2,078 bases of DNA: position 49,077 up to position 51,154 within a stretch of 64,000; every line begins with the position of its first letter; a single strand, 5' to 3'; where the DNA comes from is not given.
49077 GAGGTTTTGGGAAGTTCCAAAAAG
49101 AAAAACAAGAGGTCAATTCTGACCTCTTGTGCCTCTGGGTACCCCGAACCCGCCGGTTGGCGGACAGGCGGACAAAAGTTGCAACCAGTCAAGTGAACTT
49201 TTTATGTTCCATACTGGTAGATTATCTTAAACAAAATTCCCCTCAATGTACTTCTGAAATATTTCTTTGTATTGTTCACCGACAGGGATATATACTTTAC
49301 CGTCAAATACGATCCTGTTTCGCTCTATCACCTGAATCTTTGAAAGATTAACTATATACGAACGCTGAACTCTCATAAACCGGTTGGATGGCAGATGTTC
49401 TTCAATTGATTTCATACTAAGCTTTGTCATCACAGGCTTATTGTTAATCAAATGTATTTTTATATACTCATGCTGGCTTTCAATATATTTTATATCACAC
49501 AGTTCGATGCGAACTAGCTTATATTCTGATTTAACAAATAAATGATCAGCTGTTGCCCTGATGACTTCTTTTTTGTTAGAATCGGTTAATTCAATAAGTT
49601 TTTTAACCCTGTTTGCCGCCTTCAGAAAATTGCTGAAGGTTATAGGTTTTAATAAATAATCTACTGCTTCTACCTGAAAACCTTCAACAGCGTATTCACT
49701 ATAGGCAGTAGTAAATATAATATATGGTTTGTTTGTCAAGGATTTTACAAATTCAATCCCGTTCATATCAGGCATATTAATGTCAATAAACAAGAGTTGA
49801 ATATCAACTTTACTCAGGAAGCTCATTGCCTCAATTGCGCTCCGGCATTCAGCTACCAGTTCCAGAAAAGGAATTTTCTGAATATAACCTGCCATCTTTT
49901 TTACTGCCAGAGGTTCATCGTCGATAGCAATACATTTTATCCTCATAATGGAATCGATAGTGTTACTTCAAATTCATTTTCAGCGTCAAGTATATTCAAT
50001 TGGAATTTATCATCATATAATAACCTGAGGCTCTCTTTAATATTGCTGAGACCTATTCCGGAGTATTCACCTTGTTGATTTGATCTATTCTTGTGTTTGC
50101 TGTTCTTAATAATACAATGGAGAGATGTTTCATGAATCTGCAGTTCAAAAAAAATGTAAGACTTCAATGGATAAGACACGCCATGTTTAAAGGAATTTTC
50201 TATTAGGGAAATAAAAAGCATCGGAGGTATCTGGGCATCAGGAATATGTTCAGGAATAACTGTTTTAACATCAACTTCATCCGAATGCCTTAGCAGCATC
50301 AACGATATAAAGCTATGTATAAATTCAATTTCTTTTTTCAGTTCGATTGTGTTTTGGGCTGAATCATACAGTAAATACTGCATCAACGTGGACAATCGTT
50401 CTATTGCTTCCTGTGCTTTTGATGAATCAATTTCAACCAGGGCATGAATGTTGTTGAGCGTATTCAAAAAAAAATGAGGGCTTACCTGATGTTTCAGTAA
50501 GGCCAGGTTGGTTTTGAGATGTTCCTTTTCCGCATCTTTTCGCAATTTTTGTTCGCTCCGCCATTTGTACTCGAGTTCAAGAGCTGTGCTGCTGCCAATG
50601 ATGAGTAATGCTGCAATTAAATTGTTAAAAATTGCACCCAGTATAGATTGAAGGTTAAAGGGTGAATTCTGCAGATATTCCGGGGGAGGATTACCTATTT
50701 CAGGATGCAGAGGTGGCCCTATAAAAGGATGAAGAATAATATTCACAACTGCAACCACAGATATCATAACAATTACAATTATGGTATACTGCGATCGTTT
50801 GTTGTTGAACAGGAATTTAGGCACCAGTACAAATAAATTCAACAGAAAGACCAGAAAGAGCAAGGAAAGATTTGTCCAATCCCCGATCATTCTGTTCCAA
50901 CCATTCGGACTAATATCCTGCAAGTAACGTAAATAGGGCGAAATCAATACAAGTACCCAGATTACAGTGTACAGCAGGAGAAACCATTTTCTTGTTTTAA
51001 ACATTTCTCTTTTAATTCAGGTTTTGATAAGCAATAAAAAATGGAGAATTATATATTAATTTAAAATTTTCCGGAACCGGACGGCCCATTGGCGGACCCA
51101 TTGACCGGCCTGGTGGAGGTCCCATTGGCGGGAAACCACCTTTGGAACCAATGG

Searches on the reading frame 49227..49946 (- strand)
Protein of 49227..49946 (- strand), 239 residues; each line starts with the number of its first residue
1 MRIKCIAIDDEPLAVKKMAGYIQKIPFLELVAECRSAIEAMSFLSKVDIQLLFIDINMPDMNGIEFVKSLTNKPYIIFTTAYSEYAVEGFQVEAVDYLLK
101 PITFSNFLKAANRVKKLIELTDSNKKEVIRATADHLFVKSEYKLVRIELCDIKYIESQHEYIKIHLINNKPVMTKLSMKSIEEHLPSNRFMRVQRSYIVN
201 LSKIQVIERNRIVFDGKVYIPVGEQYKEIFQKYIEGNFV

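Call 13: search_protein_families(library=pfam, proteins=[window:49227-49946:-], max_evalue=0.001)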
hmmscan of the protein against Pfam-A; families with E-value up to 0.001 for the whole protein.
window:49227-49946:- (239 aa): 2 families
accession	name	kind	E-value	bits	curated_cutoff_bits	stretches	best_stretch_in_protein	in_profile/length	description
PF04397.21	LytTR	-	3e-19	69.5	22.6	1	143-234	2-97/98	LytTr DNA-binding domain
PF00072.30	Response_reg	-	8.1e-19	68.3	30.2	1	7-111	3-110/111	Response regulator receiver domain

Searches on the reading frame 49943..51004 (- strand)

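Call 13: search_protein_families(library=pfam, proteins=[window:49943-51004:-], max_evalue=0.001)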
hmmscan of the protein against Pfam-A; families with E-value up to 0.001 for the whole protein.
window:49943-51004:- (353 aa): 1 family
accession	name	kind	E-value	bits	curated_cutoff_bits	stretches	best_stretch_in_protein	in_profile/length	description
PF06580.19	His_kinase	-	7.4e-20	71.4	25.2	1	166-243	2-80/81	Histidine kinase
